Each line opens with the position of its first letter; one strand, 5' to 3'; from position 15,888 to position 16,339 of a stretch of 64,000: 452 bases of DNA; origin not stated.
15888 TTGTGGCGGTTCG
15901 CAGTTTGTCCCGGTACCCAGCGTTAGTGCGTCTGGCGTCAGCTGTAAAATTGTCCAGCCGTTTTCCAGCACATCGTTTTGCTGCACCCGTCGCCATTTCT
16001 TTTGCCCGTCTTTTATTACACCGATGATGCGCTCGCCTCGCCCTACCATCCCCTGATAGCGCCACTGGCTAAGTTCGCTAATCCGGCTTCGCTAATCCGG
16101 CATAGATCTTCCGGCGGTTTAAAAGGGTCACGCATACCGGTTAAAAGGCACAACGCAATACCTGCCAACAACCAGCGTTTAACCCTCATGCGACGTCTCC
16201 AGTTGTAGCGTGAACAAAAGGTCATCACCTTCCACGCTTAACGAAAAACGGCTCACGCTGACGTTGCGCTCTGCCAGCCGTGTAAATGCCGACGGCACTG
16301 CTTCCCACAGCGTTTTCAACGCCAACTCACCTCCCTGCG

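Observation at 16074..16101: Exact 14-bp tandem duplication frameshifts hofP in the hofMNOPQ cluster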

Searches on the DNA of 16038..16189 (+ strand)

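Call 3: search_dna_similar(query=window:16038-16137:+, collection=ecoli_genomes, mode=near, max_rows=40, rows=spread)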
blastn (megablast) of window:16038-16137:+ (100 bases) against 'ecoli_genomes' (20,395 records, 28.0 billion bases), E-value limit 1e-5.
Records with a match: 5426; places in all: 5429; records where one place covers at least 80% of the query: 5259.
Genomes with a match: 5425 of 5426; with a place that covers at least 80% of the query: 5258. Places per genome that has any: lowest 1, median 1, highest 2. On chromosomes: 5428 places; on plasmids: 1.
Best place of each record, by identity: >=99% 712; 95-99% 7; 80-90% 4707.
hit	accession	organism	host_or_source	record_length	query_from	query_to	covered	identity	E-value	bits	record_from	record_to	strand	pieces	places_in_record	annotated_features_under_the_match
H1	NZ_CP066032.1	Escherichia coli strain FDAARGOS_1059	missing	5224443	1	100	100%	100.0%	2e-44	185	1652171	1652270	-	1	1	hofP: DNA utilization protein HofP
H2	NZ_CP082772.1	Escherichia coli O2:H1 strain HM670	Homo sapiens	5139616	1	100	100%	99.0%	1e-16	181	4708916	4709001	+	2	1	hofP: DNA utilization protein HofP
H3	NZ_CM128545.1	Escherichia coli strain MMC-J-0085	Homo sapiens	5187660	1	100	100%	99.0%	1e-16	181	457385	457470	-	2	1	hofP: DNA utilization protein HofP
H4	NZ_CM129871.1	Escherichia coli strain PCP07014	seawater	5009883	1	98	98%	100.0%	1e-16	183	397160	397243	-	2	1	hofP: DNA utilization protein HofP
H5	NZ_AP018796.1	Escherichia coli strain E2855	Bos taurus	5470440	1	100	100%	86.0%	4e-17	95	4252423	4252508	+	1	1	hofP: DNA utilization protein HofP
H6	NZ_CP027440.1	Escherichia coli strain 2012C-4502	Homo sapiens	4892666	1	100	100%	86.0%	4e-17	95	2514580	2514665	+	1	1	hofP: DNA utilization protein HofP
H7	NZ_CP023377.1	Escherichia coli strain 127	canine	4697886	1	100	100%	86.0%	4e-17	95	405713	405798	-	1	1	hofP: DNA utilization protein HofP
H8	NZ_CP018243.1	Escherichia coli strain 350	missing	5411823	1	100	100%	86.0%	4e-17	95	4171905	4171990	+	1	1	hofP: DNA utilization protein HofP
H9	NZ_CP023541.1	Escherichia coli O104:H21 str. CFSAN002236 strain ATCC ...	Homo sapiens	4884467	1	100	100%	86.0%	4e-17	95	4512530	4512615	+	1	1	hofP: DNA utilization protein HofP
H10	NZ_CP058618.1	Escherichia coli strain JS316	Homo sapiens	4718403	1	100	100%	86.0%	4e-17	95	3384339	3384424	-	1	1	hofP: DNA utilization protein HofP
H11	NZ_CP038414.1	Escherichia coli O157:H7 strain 17B6-2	cattle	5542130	1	100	100%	86.0%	4e-17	95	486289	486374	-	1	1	hofP: DNA utilization protein HofP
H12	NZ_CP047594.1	Escherichia coli strain LD27-1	feces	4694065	1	100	100%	86.0%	4e-17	95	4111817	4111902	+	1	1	hofP: DNA utilization protein HofP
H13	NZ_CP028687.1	Escherichia coli strain 110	cattle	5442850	1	100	100%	86.0%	4e-17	95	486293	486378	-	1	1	hofP: DNA utilization protein HofP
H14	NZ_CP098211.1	Escherichia coli strain Z0117EC0040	Canis lupus familiaris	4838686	1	100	100%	86.0%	4e-17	95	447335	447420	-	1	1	hofP: DNA utilization protein HofP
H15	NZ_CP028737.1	Escherichia coli strain A39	Zyzomys argurus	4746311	1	100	100%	86.0%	4e-17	95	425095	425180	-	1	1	hofP: DNA utilization protein HofP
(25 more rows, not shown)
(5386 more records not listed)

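Call 6: search_dna_similar(query=window:16066-16109:+, collection=ecoli_genomes, mode=near, max_rows=60, rows=best)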
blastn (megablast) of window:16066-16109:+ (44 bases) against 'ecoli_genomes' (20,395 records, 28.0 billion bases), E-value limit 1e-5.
Records with a match: 3; places in all: 3; records where one place covers at least 80% of the query: 3.
Genomes with a match: 3 of 5426; with a place that covers at least 80% of the query: 3. Places per genome that has any: lowest 1, median 1, highest 1. On chromosomes: 3 places; on plasmids: 0.
Best place of each record, by identity: >=99% 3.
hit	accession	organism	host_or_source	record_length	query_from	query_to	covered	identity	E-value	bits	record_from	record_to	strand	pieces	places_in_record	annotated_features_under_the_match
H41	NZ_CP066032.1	Escherichia coli strain FDAARGOS_1059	missing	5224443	1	44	100%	100.0%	7e-14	82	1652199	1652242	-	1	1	hofP: DNA utilization protein HofP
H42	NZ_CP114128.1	Escherichia coli strain PE164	pig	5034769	1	44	100%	100.0%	7e-14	82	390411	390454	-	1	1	hofP: DNA utilization protein HofP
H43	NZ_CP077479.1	Escherichia coli O111:H2 strain 12A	Homo sapiens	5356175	1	44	100%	100.0%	7e-14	82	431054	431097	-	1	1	hofP: DNA utilization protein HofP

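Call 7: get_annotated_region(hit=H41, flank=3000)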
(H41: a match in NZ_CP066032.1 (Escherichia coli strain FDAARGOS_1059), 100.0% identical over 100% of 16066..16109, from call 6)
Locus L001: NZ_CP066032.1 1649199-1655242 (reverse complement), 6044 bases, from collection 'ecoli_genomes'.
description: Escherichia coli strain FDAARGOS_1059 chromosome, complete genome
organism: Escherichia coli strain FDAARGOS_1059 (NCBI taxid 562)
replicon: chromosome; assembly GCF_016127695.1
host: missing; source: missing; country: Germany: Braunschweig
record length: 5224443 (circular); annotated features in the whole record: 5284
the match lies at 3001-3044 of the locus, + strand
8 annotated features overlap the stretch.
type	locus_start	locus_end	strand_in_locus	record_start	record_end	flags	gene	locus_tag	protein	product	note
CDS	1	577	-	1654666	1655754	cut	aroB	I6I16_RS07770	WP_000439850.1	3-dehydroquinate synthase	-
CDS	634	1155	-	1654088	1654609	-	aroK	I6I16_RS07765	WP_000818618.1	shikimate kinase AroK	-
CDS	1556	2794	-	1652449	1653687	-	hofQ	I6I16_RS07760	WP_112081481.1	DNA uptake porin HofQ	-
CDS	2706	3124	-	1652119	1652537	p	hofP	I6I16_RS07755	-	DNA utilization protein HofP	frameshifted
CDS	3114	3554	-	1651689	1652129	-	hofO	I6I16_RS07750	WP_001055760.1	DNA utilization protein HofO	-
CDS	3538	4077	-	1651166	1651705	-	hofN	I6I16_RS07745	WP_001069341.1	DNA utilization protein HofN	-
CDS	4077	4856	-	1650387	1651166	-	hofM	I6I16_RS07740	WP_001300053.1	DNA utilization protein HofM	-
CDS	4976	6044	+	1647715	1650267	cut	mrcA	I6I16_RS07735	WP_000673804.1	peptidoglycan glycosyltransferase/peptidoglycan DD-transpeptidase MrcA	-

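Call 8: get_annotated_region(hit=H42, flank=3000)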
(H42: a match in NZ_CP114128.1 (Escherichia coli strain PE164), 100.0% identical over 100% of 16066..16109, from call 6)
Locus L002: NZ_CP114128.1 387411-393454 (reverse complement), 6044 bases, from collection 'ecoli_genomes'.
description: Escherichia coli strain PE164 chromosome, complete genome
organism: Escherichia coli strain PE164 (NCBI taxid 562)
replicon: chromosome; assembly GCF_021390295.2
host: pig; source: diarrhea and blood; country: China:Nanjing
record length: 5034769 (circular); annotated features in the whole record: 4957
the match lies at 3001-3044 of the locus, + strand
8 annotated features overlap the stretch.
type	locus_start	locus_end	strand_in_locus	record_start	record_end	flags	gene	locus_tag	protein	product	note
CDS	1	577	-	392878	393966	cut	aroB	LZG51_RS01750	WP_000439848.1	3-dehydroquinate synthase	-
CDS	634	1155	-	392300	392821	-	aroK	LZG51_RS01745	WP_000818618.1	shikimate kinase AroK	-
CDS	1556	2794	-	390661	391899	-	hofQ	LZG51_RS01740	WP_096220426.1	DNA uptake porin HofQ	-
CDS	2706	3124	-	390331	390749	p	hofP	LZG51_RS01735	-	DNA utilization protein HofP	frameshifted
CDS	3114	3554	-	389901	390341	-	hofO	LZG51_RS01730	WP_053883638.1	DNA utilization protein HofO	-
CDS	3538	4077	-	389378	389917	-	hofN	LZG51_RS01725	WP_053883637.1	DNA utilization protein HofN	-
CDS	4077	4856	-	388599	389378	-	hofM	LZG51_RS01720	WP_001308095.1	DNA utilization protein HofM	-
CDS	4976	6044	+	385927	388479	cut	mrcA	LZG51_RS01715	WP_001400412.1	peptidoglycan glycosyltransferase/peptidoglycan DD-transpeptidase MrcA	-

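Call 9: get_annotated_region(hit=H43, flank=3000)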
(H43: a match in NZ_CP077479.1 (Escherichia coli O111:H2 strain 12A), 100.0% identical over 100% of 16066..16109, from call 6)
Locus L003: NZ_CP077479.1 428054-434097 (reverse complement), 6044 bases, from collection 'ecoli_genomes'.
description: Escherichia coli O111:H2 strain 12A chromosome, complete genome
organism: Escherichia coli O111:H2 strain 12A (NCBI taxid 397453)
replicon: chromosome; assembly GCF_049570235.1
host: Homo sapiens; source: missing; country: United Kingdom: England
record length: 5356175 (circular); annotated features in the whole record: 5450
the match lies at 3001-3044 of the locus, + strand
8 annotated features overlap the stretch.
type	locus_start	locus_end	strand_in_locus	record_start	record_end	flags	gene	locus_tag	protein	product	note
CDS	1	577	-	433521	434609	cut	aroB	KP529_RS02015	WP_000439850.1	3-dehydroquinate synthase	-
CDS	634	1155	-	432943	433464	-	aroK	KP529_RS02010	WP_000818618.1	shikimate kinase AroK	-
CDS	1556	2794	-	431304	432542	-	hofQ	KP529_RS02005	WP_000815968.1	DNA uptake porin HofQ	-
CDS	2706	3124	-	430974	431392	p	hofP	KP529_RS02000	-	DNA utilization protein HofP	frameshifted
CDS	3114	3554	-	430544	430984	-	hofO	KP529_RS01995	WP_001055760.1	DNA utilization protein HofO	-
CDS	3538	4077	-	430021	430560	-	hofN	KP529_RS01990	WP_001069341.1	DNA utilization protein HofN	-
CDS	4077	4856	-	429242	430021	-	hofM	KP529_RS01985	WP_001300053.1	DNA utilization protein HofM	-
CDS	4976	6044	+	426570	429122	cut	mrcA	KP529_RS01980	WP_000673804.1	peptidoglycan glycosyltransferase/peptidoglycan DD-transpeptidase MrcA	-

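Call 13: search_dna_similar(query=L003:1-6044:+, collection=ecoli_genomes, mode=near, max_rows=40, rows=best)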
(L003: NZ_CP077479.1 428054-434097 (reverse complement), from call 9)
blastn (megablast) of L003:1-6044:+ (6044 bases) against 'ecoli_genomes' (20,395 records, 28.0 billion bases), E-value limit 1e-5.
Records with a match: 5426; places in all: 5428; records where one place covers at least 80% of the query: 5424.
Genomes with a match: 5425 of 5426; with a place that covers at least 80% of the query: 5424. Places per genome that has any: lowest 1, median 1, highest 2. On chromosomes: 5427 places; on plasmids: 1.
Best place of each record, by identity: >=99% 818; 95-99% 4608.
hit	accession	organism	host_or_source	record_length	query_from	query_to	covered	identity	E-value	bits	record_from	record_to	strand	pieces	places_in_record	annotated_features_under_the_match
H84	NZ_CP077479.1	Escherichia coli O111:H2 strain 12A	Homo sapiens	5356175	1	6044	100%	100.0%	0e+0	11162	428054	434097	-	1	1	hofQ: DNA uptake porin HofQ | mrcA: peptidoglycan glycosyltransferase/peptidoglycan DD-transpeptidase MrcA | hofM: DNA utilization protein HofM | aroB: 3-dehydroquinate synthase | hofN: DNA utilization protein HofN | and 3 other names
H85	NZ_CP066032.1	Escherichia coli strain FDAARGOS_1059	missing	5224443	1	6044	100%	100.0%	0e+0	11151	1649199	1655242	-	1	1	hofQ: DNA uptake porin HofQ | mrcA: peptidoglycan glycosyltransferase/peptidoglycan DD-transpeptidase MrcA | hofM: DNA utilization protein HofM | aroB: 3-dehydroquinate synthase | hofN: DNA utilization protein HofN | and 3 other names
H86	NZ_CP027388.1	Escherichia coli strain 2011C-4251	Homo sapiens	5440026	1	6044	100%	99.7%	0e+0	11060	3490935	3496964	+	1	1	hofQ: DNA uptake porin HofQ | mrcA: peptidoglycan glycosyltransferase/peptidoglycan DD-transpeptidase MrcA | hofM: DNA utilization protein HofM | aroB: 3-dehydroquinate synthase | hofN: DNA utilization protein HofN | and 3 other names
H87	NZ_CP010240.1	Escherichia coli strain C7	cow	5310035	1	6044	100%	99.7%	0e+0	11060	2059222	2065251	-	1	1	hofQ: DNA uptake porin HofQ | mrcA: peptidoglycan glycosyltransferase/peptidoglycan DD-transpeptidase MrcA | hofM: DNA utilization protein HofM | aroB: 3-dehydroquinate synthase | hofN: DNA utilization protein HofN | and 3 other names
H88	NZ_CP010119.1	Escherichia coli strain C3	cow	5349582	1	6044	100%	99.7%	0e+0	11060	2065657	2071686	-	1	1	hofQ: DNA uptake porin HofQ | mrcA: peptidoglycan glycosyltransferase/peptidoglycan DD-transpeptidase MrcA | hofM: DNA utilization protein HofM | aroB: 3-dehydroquinate synthase | hofN: DNA utilization protein HofN | and 3 other names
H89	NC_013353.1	Escherichia coli O103:H2 str. 12009 strain 12009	-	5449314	1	6044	100%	99.7%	0e+0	11060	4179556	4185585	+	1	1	hofQ: DNA uptake porin HofQ | mrcA: peptidoglycan glycosyltransferase/peptidoglycan DD-transpeptidase MrcA | hofM: DNA utilization protein HofM | aroB: 3-dehydroquinate synthase | hofN: DNA utilization protein HofN | and 3 other names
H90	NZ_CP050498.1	Escherichia coli strain RM13322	cattle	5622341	1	6044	100%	99.7%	0e+0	11060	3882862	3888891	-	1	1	hofQ: DNA uptake porin HofQ | mrcA: peptidoglycan glycosyltransferase/peptidoglycan DD-transpeptidase MrcA | hofM: DNA utilization protein HofM | aroB: 3-dehydroquinate synthase | hofN: DNA utilization protein HofN | and 3 other names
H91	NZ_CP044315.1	Escherichia coli strain SJ7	Homo sapiens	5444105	1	6044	100%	99.7%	0e+0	11060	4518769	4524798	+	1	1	hofQ: DNA uptake porin HofQ | mrcA: peptidoglycan glycosyltransferase/peptidoglycan DD-transpeptidase MrcA | hofM: DNA utilization protein HofM | aroB: 3-dehydroquinate synthase | hofN: DNA utilization protein HofN | and 3 other names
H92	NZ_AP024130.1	Escherichia coli strain SI-NP020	Bos taurus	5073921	1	6044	100%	99.7%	0e+0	11060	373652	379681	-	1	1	hofQ: DNA uptake porin HofQ | mrcA: peptidoglycan glycosyltransferase/peptidoglycan DD-transpeptidase MrcA | hofM: DNA utilization protein HofM | aroB: 3-dehydroquinate synthase | hofN: DNA utilization protein HofN | and 3 other names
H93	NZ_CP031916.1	Escherichia coli O45:H2 strain FWSEC0003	Homo sapiens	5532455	1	6044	100%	99.7%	0e+0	11060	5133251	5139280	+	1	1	hofQ: DNA uptake porin HofQ | mrcA: peptidoglycan glycosyltransferase/peptidoglycan DD-transpeptidase MrcA | hofM: DNA utilization protein HofM | aroB: 3-dehydroquinate synthase | hofN: DNA utilization protein HofN | and 3 other names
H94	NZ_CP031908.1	Escherichia coli O103:H2 strain FWSEC0007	Homo sapiens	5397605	1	6044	100%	99.7%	0e+0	11060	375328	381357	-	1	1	hofQ: DNA uptake porin HofQ | mrcA: peptidoglycan glycosyltransferase/peptidoglycan DD-transpeptidase MrcA | hofM: DNA utilization protein HofM | aroB: 3-dehydroquinate synthase | hofN: DNA utilization protein HofN | and 3 other names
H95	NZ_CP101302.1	Escherichia coli strain 2000-3039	Homo sapiens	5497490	1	6044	100%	99.7%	0e+0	11060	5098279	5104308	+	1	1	hofQ: DNA uptake porin HofQ | mrcA: peptidoglycan glycosyltransferase/peptidoglycan DD-transpeptidase MrcA | hofM: DNA utilization protein HofM | aroB: 3-dehydroquinate synthase | hofN: DNA utilization protein HofN | and 3 other names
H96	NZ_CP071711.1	Escherichia coli strain EC20017429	Homo sapiens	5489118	1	6044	100%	99.7%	0e+0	11060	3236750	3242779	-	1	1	hofQ: DNA uptake porin HofQ | mrcA: peptidoglycan glycosyltransferase/peptidoglycan DD-transpeptidase MrcA | hofM: DNA utilization protein HofM | aroB: 3-dehydroquinate synthase | hofN: DNA utilization protein HofN | and 3 other names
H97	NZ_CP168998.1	Escherichia coli strain UTAK-14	Veal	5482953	1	6044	100%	99.7%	0e+0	11060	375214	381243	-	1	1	hofQ: DNA uptake porin HofQ | mrcA: peptidoglycan glycosyltransferase/peptidoglycan DD-transpeptidase MrcA | hofM: DNA utilization protein HofM | aroB: 3-dehydroquinate synthase | hofN: DNA utilization protein HofN | and 3 other names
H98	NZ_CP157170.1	Escherichia coli strain 99E2750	Homo sapiens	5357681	1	6044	100%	99.7%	0e+0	11060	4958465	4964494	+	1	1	hofQ: DNA uptake porin HofQ | mrcA: peptidoglycan glycosyltransferase/peptidoglycan DD-transpeptidase MrcA | hofM: DNA utilization protein HofM | aroB: 3-dehydroquinate synthase | hofN: DNA utilization protein HofN | and 3 other names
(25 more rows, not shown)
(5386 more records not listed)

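Call 15: get_annotated_region(hit=H89, flank=0)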
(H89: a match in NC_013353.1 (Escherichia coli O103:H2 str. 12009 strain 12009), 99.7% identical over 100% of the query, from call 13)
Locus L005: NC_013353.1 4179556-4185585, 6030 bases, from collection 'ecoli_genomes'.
description: Escherichia coli O103:H2 str. 12009, complete sequence
organism: Escherichia coli O103:H2 str. 12009 strain 12009 (NCBI taxid 585395)
replicon: chromosome; assembly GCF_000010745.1
host: -; source: -; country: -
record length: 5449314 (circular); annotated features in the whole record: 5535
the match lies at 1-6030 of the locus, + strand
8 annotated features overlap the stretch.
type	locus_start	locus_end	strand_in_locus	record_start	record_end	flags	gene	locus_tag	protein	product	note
CDS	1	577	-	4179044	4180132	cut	aroB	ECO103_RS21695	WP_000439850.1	3-dehydroquinate synthase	-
CDS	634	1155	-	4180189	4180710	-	aroK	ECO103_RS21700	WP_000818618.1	shikimate kinase AroK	-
CDS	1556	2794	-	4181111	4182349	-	hofQ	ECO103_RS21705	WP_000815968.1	DNA uptake porin HofQ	-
CDS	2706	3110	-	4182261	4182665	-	hofP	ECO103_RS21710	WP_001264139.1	DNA utilization protein HofP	-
CDS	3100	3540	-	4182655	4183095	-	hofO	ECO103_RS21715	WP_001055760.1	DNA utilization protein HofO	-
CDS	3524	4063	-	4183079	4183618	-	hofN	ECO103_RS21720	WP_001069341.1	DNA utilization protein HofN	-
CDS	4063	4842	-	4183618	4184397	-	hofM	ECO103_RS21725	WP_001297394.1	DNA utilization protein HofM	-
CDS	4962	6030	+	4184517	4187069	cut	mrcA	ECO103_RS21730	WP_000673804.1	peptidoglycan glycosyltransferase/peptidoglycan DD-transpeptidase MrcA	-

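Call 33: search_dna_similar(query=L009:1-6147:-, collection=ecoli_genomes, mode=near, max_rows=6)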
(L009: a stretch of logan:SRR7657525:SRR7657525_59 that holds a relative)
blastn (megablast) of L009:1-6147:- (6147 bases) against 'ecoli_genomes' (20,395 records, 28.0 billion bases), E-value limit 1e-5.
Records with a match: 5426; places in all: 5428; records where one place covers at least 80% of the query: 5424.
Genomes with a match: 5425 of 5426; with a place that covers at least 80% of the query: 5424. Places per genome that has any: lowest 1, median 1, highest 2. On chromosomes: 5427 places; on plasmids: 1.
Best place of each record, by identity: >=99% 2365; 95-99% 3061.
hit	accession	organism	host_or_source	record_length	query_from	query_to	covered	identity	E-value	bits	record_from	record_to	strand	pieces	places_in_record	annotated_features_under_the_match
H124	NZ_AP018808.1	Escherichia coli strain E2865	Bos taurus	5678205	1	6147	100%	99.8%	0e+0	11261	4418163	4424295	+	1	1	hofQ: DNA uptake porin HofQ | mrcA: peptidoglycan glycosyltransferase/peptidoglycan DD-transpeptidase MrcA | hofM: DNA utilization protein HofM | aroB: 3-dehydroquinate synthase | hofN: DNA utilization protein HofN | and 3 other names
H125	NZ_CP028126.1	Escherichia coli O26 str. RM10386 strain RM10386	Bos taurus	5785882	1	6147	100%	99.8%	0e+0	11261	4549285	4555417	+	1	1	hofQ: DNA uptake porin HofQ | mrcA: peptidoglycan glycosyltransferase/peptidoglycan DD-transpeptidase MrcA | hofM: DNA utilization protein HofM | aroB: 3-dehydroquinate synthase | hofN: DNA utilization protein HofN | and 3 other names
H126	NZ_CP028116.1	Escherichia coli O26 str. RM8426 strain RM8426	Creek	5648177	1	6147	100%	99.8%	0e+0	11261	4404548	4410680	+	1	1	hofQ: DNA uptake porin HofQ | mrcA: peptidoglycan glycosyltransferase/peptidoglycan DD-transpeptidase MrcA | hofM: DNA utilization protein HofM | aroB: 3-dehydroquinate synthase | hofN: DNA utilization protein HofN | and 3 other names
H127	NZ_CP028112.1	Escherichia coli O103 str. RM8385 strain RM8385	Bos taurus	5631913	1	6147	100%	99.8%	0e+0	11261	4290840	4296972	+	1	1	hofQ: DNA uptake porin HofQ | mrcA: peptidoglycan glycosyltransferase/peptidoglycan DD-transpeptidase MrcA | hofM: DNA utilization protein HofM | aroB: 3-dehydroquinate synthase | hofN: DNA utilization protein HofN | and 3 other names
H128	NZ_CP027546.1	Escherichia coli strain 2013C-4187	Homo sapiens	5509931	1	6147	100%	99.8%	0e+0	11261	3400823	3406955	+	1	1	hofQ: DNA uptake porin HofQ | mrcA: peptidoglycan glycosyltransferase/peptidoglycan DD-transpeptidase MrcA | hofM: DNA utilization protein HofM | aroB: 3-dehydroquinate synthase | hofN: DNA utilization protein HofN | and 3 other names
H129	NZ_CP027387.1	Escherichia coli strain 2014C-3057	Homo sapiens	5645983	1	6147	100%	99.8%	0e+0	11261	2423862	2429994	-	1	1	hofQ: DNA uptake porin HofQ | mrcA: peptidoglycan glycosyltransferase/peptidoglycan DD-transpeptidase MrcA | hofM: DNA utilization protein HofM | aroB: 3-dehydroquinate synthase | hofN: DNA utilization protein HofN | and 3 other names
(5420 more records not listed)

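Call 34: search_dna_similar(query=L012:1-6147:-, collection=ecoli_genomes, mode=near, max_rows=6)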
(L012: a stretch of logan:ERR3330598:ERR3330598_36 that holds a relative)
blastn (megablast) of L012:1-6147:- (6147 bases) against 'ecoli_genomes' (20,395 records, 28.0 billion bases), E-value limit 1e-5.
Records with a match: 5426; places in all: 5428; records where one place covers at least 80% of the query: 5424.
Genomes with a match: 5425 of 5426; with a place that covers at least 80% of the query: 5424. Places per genome that has any: lowest 1, median 1, highest 2. On chromosomes: 5427 places; on plasmids: 1.
Best place of each record, by identity: >=99% 2905; 95-99% 2521.
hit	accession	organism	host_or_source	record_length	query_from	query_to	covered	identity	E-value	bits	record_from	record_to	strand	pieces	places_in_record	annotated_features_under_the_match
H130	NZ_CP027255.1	Escherichia coli strain EC11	cow dung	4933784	1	6147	100%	99.8%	0e+0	11261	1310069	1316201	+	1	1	hofQ: DNA uptake porin HofQ | mrcA: peptidoglycan glycosyltransferase/peptidoglycan DD-transpeptidase MrcA | hofM: DNA utilization protein HofM | aroB: 3-dehydroquinate synthase | hofN: DNA utilization protein HofN | and 3 other names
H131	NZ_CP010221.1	Escherichia coli strain M19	mouse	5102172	1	6147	100%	99.8%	0e+0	11261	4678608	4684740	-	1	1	hofQ: DNA uptake porin HofQ | mrcA: peptidoglycan glycosyltransferase/peptidoglycan DD-transpeptidase MrcA | hofM: DNA utilization protein HofM | aroB: 3-dehydroquinate synthase | hofN: DNA utilization protein HofN | and 3 other names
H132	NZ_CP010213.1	Escherichia coli strain M15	mouse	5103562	1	6147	100%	99.8%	0e+0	11261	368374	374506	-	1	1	hofQ: DNA uptake porin HofQ | mrcA: peptidoglycan glycosyltransferase/peptidoglycan DD-transpeptidase MrcA | hofM: DNA utilization protein HofM | aroB: 3-dehydroquinate synthase | hofN: DNA utilization protein HofN | and 3 other names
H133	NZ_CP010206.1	Escherichia coli strain M11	mouse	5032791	1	6147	100%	99.8%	0e+0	11261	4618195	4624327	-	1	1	hofQ: DNA uptake porin HofQ | mrcA: peptidoglycan glycosyltransferase/peptidoglycan DD-transpeptidase MrcA | hofM: DNA utilization protein HofM | aroB: 3-dehydroquinate synthase | hofN: DNA utilization protein HofN | and 3 other names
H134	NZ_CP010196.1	Escherichia coli strain M9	mouse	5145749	1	6147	100%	99.8%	0e+0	11261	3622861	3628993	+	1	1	hofQ: DNA uptake porin HofQ | mrcA: peptidoglycan glycosyltransferase/peptidoglycan DD-transpeptidase MrcA | hofM: DNA utilization protein HofM | aroB: 3-dehydroquinate synthase | hofN: DNA utilization protein HofN | and 3 other names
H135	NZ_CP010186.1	Escherichia coli strain M6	mouse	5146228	1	6147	100%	99.8%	0e+0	11261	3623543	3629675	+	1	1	hofQ: DNA uptake porin HofQ | mrcA: peptidoglycan glycosyltransferase/peptidoglycan DD-transpeptidase MrcA | hofM: DNA utilization protein HofM | aroB: 3-dehydroquinate synthase | hofN: DNA utilization protein HofN | and 3 other names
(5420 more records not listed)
